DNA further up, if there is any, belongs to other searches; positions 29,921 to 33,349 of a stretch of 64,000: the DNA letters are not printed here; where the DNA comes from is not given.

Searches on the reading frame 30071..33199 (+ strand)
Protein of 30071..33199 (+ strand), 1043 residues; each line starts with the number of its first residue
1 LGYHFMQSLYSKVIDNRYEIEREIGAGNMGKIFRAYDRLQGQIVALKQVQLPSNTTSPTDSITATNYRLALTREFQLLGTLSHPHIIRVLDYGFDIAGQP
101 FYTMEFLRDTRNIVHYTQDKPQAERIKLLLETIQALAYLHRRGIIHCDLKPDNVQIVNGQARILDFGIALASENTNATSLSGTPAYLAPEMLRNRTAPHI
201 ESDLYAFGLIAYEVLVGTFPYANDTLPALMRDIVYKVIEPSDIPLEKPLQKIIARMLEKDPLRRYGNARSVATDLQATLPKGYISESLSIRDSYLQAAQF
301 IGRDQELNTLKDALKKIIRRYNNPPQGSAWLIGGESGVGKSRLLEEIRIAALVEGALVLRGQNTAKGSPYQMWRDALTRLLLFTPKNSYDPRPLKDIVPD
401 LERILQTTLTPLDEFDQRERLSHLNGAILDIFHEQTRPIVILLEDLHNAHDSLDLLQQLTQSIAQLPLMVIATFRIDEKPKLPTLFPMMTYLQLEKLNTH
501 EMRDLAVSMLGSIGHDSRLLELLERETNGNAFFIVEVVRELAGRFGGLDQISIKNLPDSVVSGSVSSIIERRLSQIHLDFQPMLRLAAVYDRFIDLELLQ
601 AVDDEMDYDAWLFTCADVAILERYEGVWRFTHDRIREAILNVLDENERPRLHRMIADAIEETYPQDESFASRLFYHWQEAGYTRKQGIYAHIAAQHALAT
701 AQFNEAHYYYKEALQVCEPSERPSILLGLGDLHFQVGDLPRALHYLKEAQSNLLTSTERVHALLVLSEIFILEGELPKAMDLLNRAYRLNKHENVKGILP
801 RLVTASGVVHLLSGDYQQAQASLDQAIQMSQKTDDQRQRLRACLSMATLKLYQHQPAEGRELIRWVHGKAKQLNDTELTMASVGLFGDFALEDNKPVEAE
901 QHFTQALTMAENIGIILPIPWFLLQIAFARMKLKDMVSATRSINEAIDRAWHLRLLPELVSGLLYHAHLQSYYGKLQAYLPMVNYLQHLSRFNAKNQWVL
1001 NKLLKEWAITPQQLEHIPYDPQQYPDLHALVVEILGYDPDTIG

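Call 54: search_protein_families(library=pfam, proteins=[window:30071-33199:+], max_evalue=0.001)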
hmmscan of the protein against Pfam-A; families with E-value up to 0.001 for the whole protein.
window:30071-33199:+ (1043 aa): 14 families
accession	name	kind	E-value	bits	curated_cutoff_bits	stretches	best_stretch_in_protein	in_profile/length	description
PF00069.31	Pkinase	-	3e-43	148.6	31.7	1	18-267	1-254/263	Protein kinase domain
PF07714.23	PK_Tyr_Ser-Thr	-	9.1e-21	74.8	23.1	1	19-264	2-248/258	Protein tyrosine and serine/threonine kinase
PF13191.12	AAA_16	-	3.9e-18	66.9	32.6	1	299-471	1-167/167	AAA ATPase domain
PF07719.23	TPR_2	-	9.7e-12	44.5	27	0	725-749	3-27/34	Tetratricopeptide repeat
PF17874.7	TPR_MalT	-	1.8e-11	44.4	45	1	692-914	83-314/336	MalT-like TPR region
PF13424.12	TPR_12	-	2.5e-11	44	30.1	1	724-790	4-75/77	Tetratricopeptide repeat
PF00515.34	TPR_1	-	1.4e-08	34.6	27.8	0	725-749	3-27/34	Tetratricopeptide repeat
PF14559.12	TPR_19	-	6.4e-08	33.2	25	0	698-764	2-65/68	Tetratricopeptide repeat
PF13432.12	TPR_16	-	1.5e-07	32.1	32.7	1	727-789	1-60/65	Tetratricopeptide repeat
PF25058.1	ARM_TT21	-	1e-05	26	27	0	695-785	31-119/155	Tetratricopeptide repeat protein 21 ARM repeat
PF13374.12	TPR_10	-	2.4e-05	24.6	27.5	0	701-718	16-33/42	Tetratricopeptide repeat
PF10602.15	RPN7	-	2.5e-05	24.5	29.6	1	725-823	38-136/174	26S proteasome subunit RPN7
PF13401.12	AAA_22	-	0.00011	22.9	27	1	331-465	9-115/130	AAA domain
PF25063.1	ARM_TT21_C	-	0.00019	21.8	35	0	690-791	21-126/209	Tetratricopeptide repeat protein 21 C-terminal ARM domain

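Call 55: search_protein_families(library=padloc, proteins=[window:30071-33199:+], max_evalue=0.001)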
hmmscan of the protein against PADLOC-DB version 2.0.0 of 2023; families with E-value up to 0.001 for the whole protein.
window:30071-33199:+ (1043 aa): 36 families (the best 25 are shown)
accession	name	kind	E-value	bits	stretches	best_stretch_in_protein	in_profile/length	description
PDLC04042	PD-T4-6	-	3.3e-55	185.8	1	11-280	4-274/292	-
PDLC04138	mad6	-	2.5e-51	173.4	1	10-266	45-302/659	mads_6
PDLC04053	PD-T4-6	-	1.7e-47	160.4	1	15-286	8-279/311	-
PDLC04061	PD-T4-6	-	1.3e-46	158.2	1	12-281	12-286/510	-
PDLC04047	PD-T4-6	-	9.3e-46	154.4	1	11-286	5-280/327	-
PDLC04043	PD-T4-6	-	3.9e-42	142.8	1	16-281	15-280/452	-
PDLC04054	PD-T4-6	-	4.7e-42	142.7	1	12-279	7-274/347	-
PDLC04057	PD-T4-6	-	1e-40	138.1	1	12-289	4-281/443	-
PDLC04060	PD-T4-6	-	3.1e-40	136.5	1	12-279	4-270/486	-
PDLC04039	PD-T4-6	-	3e-39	133.3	1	16-279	14-276/458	-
PDLC04048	PD-T4-6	-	4.9e-38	129.4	1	11-292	5-286/354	-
PDLC04041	PD-T4-6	-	3.1e-37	126.9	1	17-278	29-293/443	-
PDLC01088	C3a189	-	1.2e-34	118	1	22-345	3-283/840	kinase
PDLC04052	PD-T4-6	-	2.5e-31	107.4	1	12-276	5-274/496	-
PDLC04040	PD-T4-6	-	5.4e-31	105.9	1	24-279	2-266/547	-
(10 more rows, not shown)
